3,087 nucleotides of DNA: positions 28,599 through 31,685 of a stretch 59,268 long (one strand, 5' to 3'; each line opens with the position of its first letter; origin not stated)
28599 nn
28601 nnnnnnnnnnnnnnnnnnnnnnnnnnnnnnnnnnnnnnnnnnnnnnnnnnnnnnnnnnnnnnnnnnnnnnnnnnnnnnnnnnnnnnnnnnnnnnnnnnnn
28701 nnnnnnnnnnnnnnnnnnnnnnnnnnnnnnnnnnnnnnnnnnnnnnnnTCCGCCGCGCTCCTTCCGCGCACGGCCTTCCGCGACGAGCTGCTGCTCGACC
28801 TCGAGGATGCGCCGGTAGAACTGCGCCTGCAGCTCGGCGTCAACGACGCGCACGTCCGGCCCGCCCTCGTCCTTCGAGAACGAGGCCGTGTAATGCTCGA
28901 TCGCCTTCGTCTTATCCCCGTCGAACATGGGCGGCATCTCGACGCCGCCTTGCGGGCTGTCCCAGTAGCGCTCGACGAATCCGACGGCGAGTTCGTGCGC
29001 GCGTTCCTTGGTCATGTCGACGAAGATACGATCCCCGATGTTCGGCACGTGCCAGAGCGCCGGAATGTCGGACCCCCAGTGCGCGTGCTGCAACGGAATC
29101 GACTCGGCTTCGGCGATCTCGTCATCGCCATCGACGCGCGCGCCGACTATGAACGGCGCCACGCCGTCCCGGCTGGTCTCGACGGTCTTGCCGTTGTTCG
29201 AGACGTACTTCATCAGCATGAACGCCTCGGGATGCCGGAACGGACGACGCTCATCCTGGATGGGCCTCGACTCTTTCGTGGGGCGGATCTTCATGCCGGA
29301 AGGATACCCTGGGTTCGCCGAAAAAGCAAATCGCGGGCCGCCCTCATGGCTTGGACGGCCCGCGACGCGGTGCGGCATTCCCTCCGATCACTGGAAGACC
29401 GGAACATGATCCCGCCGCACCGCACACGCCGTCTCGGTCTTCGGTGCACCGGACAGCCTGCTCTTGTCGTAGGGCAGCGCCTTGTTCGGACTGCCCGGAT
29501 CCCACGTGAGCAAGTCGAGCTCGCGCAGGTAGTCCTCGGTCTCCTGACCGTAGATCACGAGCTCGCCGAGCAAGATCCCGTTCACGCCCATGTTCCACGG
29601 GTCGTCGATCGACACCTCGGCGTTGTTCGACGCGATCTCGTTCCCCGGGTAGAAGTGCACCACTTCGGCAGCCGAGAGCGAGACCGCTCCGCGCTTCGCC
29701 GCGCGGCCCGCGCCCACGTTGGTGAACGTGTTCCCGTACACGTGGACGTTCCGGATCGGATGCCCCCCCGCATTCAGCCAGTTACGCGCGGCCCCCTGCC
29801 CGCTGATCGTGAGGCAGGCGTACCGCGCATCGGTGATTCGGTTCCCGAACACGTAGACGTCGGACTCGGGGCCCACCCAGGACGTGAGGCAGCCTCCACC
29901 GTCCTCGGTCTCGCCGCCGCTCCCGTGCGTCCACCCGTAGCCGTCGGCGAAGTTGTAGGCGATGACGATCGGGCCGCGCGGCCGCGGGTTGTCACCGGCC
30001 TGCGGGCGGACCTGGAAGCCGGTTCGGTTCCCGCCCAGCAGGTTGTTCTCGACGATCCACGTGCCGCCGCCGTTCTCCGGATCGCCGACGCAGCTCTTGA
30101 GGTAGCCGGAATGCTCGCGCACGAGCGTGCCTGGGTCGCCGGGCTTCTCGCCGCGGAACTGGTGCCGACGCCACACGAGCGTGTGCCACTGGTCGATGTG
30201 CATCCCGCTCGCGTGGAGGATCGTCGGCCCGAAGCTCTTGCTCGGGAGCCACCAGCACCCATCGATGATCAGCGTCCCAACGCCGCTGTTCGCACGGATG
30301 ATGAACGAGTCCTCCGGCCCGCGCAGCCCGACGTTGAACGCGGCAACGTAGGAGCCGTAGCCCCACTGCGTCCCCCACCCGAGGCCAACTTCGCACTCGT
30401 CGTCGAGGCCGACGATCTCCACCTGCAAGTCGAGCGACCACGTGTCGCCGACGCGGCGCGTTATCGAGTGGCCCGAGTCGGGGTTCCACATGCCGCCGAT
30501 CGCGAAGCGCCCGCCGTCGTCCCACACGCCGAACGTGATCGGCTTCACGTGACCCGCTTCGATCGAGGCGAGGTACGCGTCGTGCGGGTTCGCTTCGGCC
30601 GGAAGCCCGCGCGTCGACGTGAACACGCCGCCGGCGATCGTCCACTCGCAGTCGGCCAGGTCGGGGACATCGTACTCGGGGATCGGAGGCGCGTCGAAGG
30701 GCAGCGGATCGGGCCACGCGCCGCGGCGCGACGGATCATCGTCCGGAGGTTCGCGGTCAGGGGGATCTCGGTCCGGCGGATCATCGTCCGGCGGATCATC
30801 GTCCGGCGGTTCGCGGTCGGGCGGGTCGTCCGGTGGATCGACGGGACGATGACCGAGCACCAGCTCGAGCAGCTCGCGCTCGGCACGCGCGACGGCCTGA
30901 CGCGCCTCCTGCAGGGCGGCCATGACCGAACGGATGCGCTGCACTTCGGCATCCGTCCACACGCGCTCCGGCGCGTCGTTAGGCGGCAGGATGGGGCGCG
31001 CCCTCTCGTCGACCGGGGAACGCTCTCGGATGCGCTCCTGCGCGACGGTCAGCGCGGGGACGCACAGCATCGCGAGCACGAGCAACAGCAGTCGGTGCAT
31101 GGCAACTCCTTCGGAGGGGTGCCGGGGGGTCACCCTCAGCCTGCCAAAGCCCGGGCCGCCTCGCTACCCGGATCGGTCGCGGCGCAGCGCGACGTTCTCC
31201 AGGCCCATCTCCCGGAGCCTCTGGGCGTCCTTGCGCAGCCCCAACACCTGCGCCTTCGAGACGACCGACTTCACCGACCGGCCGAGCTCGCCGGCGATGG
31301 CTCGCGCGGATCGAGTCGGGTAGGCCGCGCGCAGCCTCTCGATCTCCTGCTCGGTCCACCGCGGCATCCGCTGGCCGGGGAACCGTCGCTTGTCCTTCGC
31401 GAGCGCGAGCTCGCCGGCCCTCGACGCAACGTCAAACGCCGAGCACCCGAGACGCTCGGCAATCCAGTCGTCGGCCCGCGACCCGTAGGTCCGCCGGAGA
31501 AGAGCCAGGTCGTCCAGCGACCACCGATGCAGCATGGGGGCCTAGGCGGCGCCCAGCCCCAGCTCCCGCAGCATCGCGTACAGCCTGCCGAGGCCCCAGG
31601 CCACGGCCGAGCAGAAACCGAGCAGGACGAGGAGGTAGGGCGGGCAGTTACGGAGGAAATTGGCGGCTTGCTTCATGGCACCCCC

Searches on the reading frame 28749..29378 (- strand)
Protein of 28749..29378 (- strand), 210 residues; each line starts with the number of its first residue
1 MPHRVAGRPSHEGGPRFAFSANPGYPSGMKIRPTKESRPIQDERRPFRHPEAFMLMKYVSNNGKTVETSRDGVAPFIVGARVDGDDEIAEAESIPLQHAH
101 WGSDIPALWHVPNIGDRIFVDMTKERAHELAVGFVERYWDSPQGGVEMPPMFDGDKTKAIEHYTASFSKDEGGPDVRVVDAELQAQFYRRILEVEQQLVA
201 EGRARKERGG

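Call 19: search_protein_families(library=pfam, proteins=[window:28749-29378:-], max_evalue=0.1)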
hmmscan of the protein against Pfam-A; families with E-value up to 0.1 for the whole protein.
window:28749-29378:- (210 aa): 0 families

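Call 20: search_protein_families(library=phrogs, proteins=[window:28749-29378:-], max_evalue=0.1)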
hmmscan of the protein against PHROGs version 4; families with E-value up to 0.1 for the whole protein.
window:28749-29378:- (210 aa): 1 family
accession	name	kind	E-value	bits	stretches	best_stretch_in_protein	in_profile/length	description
phrog_17547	-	unknown function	4e-06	27.4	1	38-79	60-106/211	-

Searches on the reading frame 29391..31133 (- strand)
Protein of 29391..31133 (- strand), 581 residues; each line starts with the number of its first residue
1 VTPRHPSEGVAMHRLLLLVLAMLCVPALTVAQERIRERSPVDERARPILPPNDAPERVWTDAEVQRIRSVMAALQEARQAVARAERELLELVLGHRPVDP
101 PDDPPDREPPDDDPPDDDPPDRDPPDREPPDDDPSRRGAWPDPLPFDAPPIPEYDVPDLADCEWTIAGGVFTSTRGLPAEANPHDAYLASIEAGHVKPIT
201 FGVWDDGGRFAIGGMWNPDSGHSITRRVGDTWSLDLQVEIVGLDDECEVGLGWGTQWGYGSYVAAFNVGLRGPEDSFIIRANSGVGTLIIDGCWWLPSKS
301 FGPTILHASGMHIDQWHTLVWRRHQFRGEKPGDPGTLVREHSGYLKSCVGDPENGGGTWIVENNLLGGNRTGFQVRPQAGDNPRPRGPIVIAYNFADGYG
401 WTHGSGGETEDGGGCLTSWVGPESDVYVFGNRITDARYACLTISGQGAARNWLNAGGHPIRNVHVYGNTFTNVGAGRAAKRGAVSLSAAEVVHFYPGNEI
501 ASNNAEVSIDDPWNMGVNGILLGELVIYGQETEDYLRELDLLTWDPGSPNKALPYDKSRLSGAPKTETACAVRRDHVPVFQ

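Call 13: search_protein_families(library=pfam, proteins=[window:29391-31133:-], max_evalue=0.001)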
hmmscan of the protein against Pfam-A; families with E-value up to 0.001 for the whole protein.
window:29391-31133:- (581 aa): 0 families

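Call 20: search_protein_families(library=phrogs, proteins=[window:29391-31133:-], max_evalue=0.1)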
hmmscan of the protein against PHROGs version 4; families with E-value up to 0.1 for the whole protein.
window:29391-31133:- (581 aa): 0 families

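Call 90: search_protein_families(library=ncbifam, proteins=[window:29391-31133:-], max_evalue=0.1)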
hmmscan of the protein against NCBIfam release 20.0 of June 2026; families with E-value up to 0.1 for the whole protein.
window:29391-31133:- (581 aa): 1 family
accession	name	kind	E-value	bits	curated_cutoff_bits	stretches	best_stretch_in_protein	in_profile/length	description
TIGR02442.1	Cob-chelat-sub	hypoth_equivalog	0.1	11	779.45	0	65-133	278-343/641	putative cobaltochelatase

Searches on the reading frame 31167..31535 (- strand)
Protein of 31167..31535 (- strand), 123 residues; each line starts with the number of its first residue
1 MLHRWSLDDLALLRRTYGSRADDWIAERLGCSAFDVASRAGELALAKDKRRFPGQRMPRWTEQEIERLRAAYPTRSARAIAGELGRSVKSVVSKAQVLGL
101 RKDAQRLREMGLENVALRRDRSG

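Call 19: search_protein_families(library=pfam, proteins=[window:31167-31535:-], max_evalue=0.1)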
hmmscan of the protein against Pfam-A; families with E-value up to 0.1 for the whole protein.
window:31167-31535:- (123 aa): 4 families
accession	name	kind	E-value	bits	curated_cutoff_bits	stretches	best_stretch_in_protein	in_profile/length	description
PF13565.12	HTH_32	-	0.0033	18.4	33.7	1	41-97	13-69/73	Homeodomain-like domain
PF13936.12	HTH_38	-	0.013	15.7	27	0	64-89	12-35/44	Helix-turn-helix domain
PF08279.18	HTH_11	-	0.024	14.9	25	0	62-92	3-33/55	HTH domain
PF00249.37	Myb_DNA-binding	-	0.055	14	24.4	0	59-96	3-43/46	Myb-like DNA-binding domain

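Call 68: search_protein_families(library=phrogs, proteins=[window:31167-31535:-], max_evalue=0.001)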
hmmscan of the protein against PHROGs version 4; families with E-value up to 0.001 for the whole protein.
window:31167-31535:- (123 aa): 3 families
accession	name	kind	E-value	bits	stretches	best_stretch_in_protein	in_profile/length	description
phrog_323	-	transcription regulation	5.1e-14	53.5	1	4-103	96-195/319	transcriptional regulator, D5-like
phrog_1891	-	DNA, RNA and nucleotide metabolism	7.4e-05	23.3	1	53-104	45-96/255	HNH endonuclease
phrog_11013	-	unknown function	0.00012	22.9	0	58-110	31-83/87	-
